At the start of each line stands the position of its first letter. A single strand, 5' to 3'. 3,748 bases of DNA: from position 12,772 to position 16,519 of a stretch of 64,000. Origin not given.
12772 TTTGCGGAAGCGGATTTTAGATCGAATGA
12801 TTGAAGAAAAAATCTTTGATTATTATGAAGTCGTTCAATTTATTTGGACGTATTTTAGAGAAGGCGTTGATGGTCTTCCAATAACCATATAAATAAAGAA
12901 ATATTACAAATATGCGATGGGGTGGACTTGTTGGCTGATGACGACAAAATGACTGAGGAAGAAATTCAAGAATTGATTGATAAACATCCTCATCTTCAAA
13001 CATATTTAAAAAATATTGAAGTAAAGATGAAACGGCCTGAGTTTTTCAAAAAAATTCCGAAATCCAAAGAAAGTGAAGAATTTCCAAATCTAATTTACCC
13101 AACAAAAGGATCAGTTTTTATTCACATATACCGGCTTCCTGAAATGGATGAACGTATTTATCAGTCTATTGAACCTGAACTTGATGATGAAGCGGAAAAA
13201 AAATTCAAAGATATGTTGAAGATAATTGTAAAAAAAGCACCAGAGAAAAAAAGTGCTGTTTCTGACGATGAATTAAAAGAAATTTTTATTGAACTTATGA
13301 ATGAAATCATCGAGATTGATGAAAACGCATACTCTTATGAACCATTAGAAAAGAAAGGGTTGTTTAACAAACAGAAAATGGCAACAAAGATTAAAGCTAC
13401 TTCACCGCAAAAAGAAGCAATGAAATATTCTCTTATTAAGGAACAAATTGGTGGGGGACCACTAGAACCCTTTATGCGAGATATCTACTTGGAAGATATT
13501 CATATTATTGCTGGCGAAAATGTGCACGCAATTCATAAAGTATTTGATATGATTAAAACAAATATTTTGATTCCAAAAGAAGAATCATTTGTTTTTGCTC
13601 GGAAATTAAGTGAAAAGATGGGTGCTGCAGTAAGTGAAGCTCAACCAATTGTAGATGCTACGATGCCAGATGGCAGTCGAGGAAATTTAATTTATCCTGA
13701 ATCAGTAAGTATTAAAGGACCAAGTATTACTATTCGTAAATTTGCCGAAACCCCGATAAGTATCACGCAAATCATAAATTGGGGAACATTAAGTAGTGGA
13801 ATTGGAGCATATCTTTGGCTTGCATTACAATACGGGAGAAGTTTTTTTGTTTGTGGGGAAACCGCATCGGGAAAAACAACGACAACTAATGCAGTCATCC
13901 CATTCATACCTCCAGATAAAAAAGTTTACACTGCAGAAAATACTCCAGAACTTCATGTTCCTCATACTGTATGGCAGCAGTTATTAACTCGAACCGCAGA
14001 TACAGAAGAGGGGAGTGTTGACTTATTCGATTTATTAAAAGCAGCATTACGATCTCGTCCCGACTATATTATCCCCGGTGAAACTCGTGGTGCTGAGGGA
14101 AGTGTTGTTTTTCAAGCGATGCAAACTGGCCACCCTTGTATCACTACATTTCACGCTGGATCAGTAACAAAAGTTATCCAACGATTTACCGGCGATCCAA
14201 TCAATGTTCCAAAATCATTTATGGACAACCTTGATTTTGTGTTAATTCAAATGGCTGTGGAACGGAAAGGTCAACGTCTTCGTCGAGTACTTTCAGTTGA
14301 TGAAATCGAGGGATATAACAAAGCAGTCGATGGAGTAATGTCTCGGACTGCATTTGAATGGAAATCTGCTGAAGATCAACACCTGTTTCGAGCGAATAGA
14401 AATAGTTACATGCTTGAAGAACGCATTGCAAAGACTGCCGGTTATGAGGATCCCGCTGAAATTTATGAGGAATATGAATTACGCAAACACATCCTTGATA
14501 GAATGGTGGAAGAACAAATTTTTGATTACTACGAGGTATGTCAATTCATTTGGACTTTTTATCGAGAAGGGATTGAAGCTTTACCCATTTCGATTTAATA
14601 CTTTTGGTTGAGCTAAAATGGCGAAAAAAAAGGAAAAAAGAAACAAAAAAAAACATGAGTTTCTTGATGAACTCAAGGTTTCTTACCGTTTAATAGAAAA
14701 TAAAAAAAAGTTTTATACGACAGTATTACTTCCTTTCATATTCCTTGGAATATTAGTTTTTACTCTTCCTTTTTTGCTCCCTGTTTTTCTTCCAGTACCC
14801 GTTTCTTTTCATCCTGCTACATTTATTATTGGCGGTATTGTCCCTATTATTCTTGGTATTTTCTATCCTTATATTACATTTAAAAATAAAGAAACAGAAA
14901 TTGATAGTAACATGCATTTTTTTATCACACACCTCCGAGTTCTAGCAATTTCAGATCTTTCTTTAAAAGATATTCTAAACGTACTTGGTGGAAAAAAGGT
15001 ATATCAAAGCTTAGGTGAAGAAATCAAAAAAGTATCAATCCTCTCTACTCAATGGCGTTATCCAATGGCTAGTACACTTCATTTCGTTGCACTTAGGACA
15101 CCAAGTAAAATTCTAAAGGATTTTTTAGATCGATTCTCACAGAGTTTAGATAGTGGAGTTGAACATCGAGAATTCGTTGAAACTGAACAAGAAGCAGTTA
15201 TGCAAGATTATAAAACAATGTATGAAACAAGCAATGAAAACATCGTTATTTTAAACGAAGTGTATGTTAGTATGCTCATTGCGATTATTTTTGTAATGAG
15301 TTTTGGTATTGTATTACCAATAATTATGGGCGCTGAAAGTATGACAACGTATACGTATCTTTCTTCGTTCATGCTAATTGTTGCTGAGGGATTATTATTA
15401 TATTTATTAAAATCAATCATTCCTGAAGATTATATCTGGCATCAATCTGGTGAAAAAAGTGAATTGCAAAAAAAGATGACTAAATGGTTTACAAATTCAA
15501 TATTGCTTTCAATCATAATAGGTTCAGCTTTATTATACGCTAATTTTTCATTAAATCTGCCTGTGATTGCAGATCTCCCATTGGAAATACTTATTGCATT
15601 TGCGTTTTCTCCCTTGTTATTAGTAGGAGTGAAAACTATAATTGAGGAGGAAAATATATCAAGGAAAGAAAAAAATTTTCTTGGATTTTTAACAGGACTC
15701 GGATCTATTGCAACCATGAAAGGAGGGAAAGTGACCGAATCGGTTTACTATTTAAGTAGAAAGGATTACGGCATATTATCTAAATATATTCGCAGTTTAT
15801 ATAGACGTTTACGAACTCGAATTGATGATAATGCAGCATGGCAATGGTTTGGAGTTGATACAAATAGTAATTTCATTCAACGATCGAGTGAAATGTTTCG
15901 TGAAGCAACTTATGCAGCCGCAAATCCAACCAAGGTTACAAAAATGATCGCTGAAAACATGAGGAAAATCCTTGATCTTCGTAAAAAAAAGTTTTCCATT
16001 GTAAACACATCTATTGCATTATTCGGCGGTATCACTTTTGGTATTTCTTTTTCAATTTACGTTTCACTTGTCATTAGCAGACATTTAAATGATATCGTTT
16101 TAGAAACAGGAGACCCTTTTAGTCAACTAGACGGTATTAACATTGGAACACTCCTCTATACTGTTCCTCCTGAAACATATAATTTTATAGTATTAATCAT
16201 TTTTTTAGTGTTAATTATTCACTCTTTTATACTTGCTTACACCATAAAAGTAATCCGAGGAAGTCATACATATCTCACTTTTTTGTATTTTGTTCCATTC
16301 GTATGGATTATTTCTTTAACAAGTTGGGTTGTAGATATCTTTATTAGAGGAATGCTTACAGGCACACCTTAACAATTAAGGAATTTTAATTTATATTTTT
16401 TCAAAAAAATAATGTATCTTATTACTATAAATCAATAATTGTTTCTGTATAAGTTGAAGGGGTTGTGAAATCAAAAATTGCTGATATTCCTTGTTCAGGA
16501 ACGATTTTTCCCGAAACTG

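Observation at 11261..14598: Two tandem FlaI-family ATPase paralogs inside one archaellum operon, with an 80-bp gene-conversion tract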

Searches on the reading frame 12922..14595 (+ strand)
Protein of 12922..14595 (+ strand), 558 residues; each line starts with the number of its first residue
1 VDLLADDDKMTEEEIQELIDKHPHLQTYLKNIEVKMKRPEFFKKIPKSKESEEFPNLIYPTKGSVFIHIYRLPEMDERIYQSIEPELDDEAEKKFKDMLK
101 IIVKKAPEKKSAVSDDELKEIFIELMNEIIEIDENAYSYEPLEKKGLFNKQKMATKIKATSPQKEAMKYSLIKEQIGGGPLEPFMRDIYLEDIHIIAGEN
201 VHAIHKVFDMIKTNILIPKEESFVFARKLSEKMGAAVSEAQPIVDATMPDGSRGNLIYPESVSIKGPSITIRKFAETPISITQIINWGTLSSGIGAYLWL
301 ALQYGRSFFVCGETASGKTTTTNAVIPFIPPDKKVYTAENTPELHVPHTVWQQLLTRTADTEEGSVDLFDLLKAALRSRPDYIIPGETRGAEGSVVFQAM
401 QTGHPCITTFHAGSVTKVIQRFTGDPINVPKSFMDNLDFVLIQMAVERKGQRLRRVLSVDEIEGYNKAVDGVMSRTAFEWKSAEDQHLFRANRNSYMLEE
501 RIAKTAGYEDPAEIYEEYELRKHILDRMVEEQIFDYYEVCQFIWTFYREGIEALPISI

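Call 8: search_protein_families(library=pfam, proteins=[window:12922-14595:+])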
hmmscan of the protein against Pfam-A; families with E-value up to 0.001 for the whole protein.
window:12922-14595:+ (558 aa): 1 family
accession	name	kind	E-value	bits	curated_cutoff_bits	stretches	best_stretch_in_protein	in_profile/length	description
PF00437.27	T2SSE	-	3.7e-30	105.3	24.9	1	191-423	25-256/370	Type II/IV secretion system protein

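Call 9: search_protein_families(library=ncbifam, proteins=[window:12922-14595:+])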
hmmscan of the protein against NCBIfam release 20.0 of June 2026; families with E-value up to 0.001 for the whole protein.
window:12922-14595:+ (558 aa): 17 families
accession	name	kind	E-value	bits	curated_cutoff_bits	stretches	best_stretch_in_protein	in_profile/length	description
NF058587.1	archaellum_moto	equivalog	1.3e-202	674.2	550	1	28-556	3-527/527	archaellum flagellar ATPase motor FlaI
NF053672.1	bindosome_BasE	exception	6.9e-51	173.5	1000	1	119-550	76-511/512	bindosome assembly system ATPase subunit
TIGR03819.1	heli_sec_ATPase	hypoth_equivalog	2.2e-39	135.6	373.15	1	167-422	41-297/340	TadA family conjugal transfer-associated ATPase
TIGR02788.1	VirB11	equivalog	6.5e-35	120.6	249.95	2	294-422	133-262/308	P-type DNA transfer ATPase VirB11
TIGR02782.1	TrbB_P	equivalog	1.3e-27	96.9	304.55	1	225-463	57-297/303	P-type conjugative transfer ATPase TrbB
NF010475.0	PRK13900.1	equivalog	7e-24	84.5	389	1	294-420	149-277/333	type IV secretion system ATPase VirB11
NF010407.0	PRK13833.1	subfamily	3.1e-22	79.4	499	1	233-468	73-306/323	conjugal transfer protein TrbB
NF010469.0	PRK13894.1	subfamily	1.2e-19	70.8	508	1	233-466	78-311/320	conjugal transfer ATPase TrbB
NF010425.0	PRK13851.1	equivalog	8.8e-19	67.6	461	1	296-415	153-273/344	type IV secretion system protein VirB11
NF041000.1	ATPase_ComGA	equivalog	2e-13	49.9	300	1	309-423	132-243/267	competence type IV pilus ATPase ComGA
TIGR01420.1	pilT_fam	subfamily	2e-11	43.7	319.1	1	309-423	126-240/343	PilT/PilU family type 4a pilus ATPase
TIGR02525.1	plasmid_TraJ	equivalog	4e-10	39.2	368.3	1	309-444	153-296/372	plasmid transfer ATPase TraJ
TIGR02524.1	dot_icm_DotB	equivalog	4.9e-08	32.6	463.3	1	308-424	137-258/358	Dot/Icm type IV secretion system ATPase DotB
NF007755.0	PRK10436.1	equivalog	5.8e-08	31.8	617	1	309-431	223-339/465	type II secretion system protein GspE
TIGR02538.1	type_IV_pilB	equivalog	9.4e-08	31.1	675.65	1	309-423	320-430/564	type IV-A pilus assembly ATPase PilB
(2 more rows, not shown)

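Call 16: search_solved_structures(query=window:12922-14595:+, show_alignments=1)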
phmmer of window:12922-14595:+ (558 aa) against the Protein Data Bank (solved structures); distinct sequences matched with E-value up to 0.001: 29.
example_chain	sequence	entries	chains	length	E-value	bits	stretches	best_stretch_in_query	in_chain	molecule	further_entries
4ii7_A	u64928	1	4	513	9.3e-109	367.9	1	151-552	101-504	FlaI ATPase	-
4ihq_A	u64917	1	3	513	5.7e-108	365.3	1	151-552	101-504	FlaI ATPase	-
2oap_1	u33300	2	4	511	2.2e-84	287.4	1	82-549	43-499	Type II secretion system protein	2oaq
8rkd_E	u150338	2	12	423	1.2e-36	130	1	160-487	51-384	Pilus assembly ATPase CpaF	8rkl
8rjf_A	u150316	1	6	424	1.2e-36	130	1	160-487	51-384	Pilus assembly ATPase CpaF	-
9e24_A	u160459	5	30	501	2e-36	129.2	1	160-487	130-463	CpaF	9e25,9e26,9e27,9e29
6bge_A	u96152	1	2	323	2.7e-15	59.4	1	240-422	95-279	VirB11-like protein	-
1g6o_A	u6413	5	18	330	2.9e-15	59.4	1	240-422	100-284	CAG-ALPHA | virB11 homolog | Cag-alfa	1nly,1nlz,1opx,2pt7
2gza_A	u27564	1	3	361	6.5e-15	58.2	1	296-421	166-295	Type IV secretion system protein VirB11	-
8dze_A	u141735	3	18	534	4.3e-10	42.3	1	309-427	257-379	BfpD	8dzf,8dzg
5it5_F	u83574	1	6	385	3e-09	39.5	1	304-443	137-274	ATP binding motif-containing protein PilF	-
5oiu_A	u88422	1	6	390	3e-09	39.5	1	304-443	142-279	Type IV pilus assembly protein PilF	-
6ejf_A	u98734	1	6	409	3.3e-09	39.4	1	304-443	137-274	Type IV pilus assembly protein PilF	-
6f8l_G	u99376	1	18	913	1e-08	37.8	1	304-442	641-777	Type IV pilus assembly protein PilF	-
2eyu_A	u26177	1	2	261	1.9e-08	36.9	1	308-444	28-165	twitching motility protein PilT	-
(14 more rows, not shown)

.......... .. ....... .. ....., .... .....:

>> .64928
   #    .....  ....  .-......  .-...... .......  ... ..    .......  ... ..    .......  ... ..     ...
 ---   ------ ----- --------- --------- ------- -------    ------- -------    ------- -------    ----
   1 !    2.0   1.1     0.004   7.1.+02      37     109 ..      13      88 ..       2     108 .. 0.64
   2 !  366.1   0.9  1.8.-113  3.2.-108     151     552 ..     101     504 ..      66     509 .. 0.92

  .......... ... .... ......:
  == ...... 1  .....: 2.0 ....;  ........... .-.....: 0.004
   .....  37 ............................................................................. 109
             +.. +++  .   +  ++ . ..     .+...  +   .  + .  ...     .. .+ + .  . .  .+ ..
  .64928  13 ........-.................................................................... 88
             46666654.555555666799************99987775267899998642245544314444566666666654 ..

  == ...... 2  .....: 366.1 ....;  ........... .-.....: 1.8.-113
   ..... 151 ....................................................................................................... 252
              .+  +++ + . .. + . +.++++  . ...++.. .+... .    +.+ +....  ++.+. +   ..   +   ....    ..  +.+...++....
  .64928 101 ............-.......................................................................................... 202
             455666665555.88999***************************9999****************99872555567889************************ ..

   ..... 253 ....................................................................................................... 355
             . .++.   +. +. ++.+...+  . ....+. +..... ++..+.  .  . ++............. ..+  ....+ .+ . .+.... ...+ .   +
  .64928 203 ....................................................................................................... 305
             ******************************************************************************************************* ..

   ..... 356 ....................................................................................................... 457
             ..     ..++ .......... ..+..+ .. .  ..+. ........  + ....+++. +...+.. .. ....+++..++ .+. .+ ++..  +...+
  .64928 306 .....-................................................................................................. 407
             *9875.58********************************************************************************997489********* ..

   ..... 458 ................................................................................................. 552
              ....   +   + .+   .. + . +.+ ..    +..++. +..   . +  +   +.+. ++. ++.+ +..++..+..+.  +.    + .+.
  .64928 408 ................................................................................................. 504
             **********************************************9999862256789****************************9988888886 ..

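Call 27: find_homologous_proteins(query=window:12922-14595:+, max_evalue=1e-30)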
Query window:12922-14595:+ (558 aa): 7477 proteins with E <= 1e-30 among 8000 candidates; the best 120 are listed.
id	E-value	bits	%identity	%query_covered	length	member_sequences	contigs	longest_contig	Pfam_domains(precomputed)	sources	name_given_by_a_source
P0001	0.0e+0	1198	94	100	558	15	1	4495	PF00437.27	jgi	jgi:archaeal flagellar protein FlaI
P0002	0.0e+0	1151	90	99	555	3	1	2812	PF00437.27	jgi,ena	-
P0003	0.0e+0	1140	89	99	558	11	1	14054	PF00437.27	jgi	-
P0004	0.0e+0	1127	88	99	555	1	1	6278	PF00437.27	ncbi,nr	ncbi:MAG: type II/IV secretion system ATPase subunit [Candidatus Thermoplasmatota archaeon]|nr:type 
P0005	0.0e+0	1068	83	99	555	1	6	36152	PF00437.27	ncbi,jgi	jgi:archaeal flagellar protein FlaI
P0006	0.0e+0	1066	83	99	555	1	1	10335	PF00437.27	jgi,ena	-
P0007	0.0e+0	1064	82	99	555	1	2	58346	PF00437.27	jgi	jgi:archaeal flagellar protein FlaI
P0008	0.0e+0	1063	83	99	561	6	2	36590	PF00437.27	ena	-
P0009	0.0e+0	1054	82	99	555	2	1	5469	PF00437.27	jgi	jgi:archaeal flagellar protein FlaI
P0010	2.1e-290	982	77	99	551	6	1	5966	PF00437.27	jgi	jgi:flagellar protein FlaI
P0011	6.2e-287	971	77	98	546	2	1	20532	PF00437.27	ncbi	-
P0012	1.8e-286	969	77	98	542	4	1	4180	PF00437.27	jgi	-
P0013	1.9e-286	969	77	98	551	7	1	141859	PF00437.27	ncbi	-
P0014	6.3e-286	968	76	98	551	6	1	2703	PF00437.27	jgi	-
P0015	1.9e-283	959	77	99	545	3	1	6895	PF00437.27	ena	-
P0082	7.1e-246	835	65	99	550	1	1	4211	PF00437.27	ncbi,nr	ncbi:ATPase, type IV secretory pathway VirB11 component like protein [Thermoplasmatales archaeon SCG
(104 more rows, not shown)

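Call 59: find_encoding_contigs(protein=P0082, flank=5000, max_places=2)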
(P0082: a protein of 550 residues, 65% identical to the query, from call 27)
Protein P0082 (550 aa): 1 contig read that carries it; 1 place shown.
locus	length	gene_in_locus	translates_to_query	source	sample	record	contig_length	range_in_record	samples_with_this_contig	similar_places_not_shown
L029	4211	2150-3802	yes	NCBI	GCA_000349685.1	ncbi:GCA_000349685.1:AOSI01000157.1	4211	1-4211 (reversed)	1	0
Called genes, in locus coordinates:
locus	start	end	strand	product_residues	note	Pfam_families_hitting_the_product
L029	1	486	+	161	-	?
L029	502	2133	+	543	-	PF00437:T2SSE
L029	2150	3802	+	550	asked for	PF00437:T2SSE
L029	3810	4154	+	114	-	-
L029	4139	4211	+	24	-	?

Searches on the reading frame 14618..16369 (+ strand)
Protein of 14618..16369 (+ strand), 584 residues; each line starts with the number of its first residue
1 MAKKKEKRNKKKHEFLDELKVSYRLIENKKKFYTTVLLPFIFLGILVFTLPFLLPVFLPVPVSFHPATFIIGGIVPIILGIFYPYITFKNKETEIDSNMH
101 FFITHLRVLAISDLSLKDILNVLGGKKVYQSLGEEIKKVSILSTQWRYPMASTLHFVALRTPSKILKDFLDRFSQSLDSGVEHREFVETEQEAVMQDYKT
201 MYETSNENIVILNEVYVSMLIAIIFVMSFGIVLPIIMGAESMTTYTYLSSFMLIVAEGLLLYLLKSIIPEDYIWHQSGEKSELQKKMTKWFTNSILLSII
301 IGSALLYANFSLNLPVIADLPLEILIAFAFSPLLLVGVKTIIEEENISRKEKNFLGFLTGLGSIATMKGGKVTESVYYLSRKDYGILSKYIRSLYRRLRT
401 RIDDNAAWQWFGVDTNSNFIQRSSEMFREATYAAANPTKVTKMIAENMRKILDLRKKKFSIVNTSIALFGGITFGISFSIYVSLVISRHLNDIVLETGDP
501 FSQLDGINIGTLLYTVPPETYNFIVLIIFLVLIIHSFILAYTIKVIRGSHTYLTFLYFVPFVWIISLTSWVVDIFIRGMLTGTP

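Call 8: search_protein_families(library=pfam, proteins=[window:14618-16369:+])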
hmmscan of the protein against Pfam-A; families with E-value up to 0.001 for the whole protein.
window:14618-16369:+ (584 aa): 1 family
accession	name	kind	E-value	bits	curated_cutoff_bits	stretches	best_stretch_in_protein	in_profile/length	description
PF00482.28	T2SSF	-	5e-09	36.6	25.2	1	102-227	1-121/125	Type II secretion system (T2SS), protein F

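Call 9: search_protein_families(library=ncbifam, proteins=[window:14618-16369:+])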
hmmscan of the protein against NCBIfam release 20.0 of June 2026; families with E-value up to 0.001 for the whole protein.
window:14618-16369:+ (584 aa): 4 families
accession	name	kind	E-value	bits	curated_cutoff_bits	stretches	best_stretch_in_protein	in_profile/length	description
NF004704.2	PRK06041.1-2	equivalog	5.1e-143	477.7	550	1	29-580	10-554/555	archaellar assembly protein ArlJ/FlaJ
NF004705.1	PRK06041.1-3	equivalog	7.8e-58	196.5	400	1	94-581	2-463/465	archaellar assembly protein ArlJ/FlaJ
NF004703.2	PRK06041.1-1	equivalog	1.2e-47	162.5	570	1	86-572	27-513/525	archaellar assembly protein ArlJ/FlaJ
NF046075.1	UpsF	equivalog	1.6e-07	30.5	400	1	30-234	27-225/484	membrane pilin protein UpsF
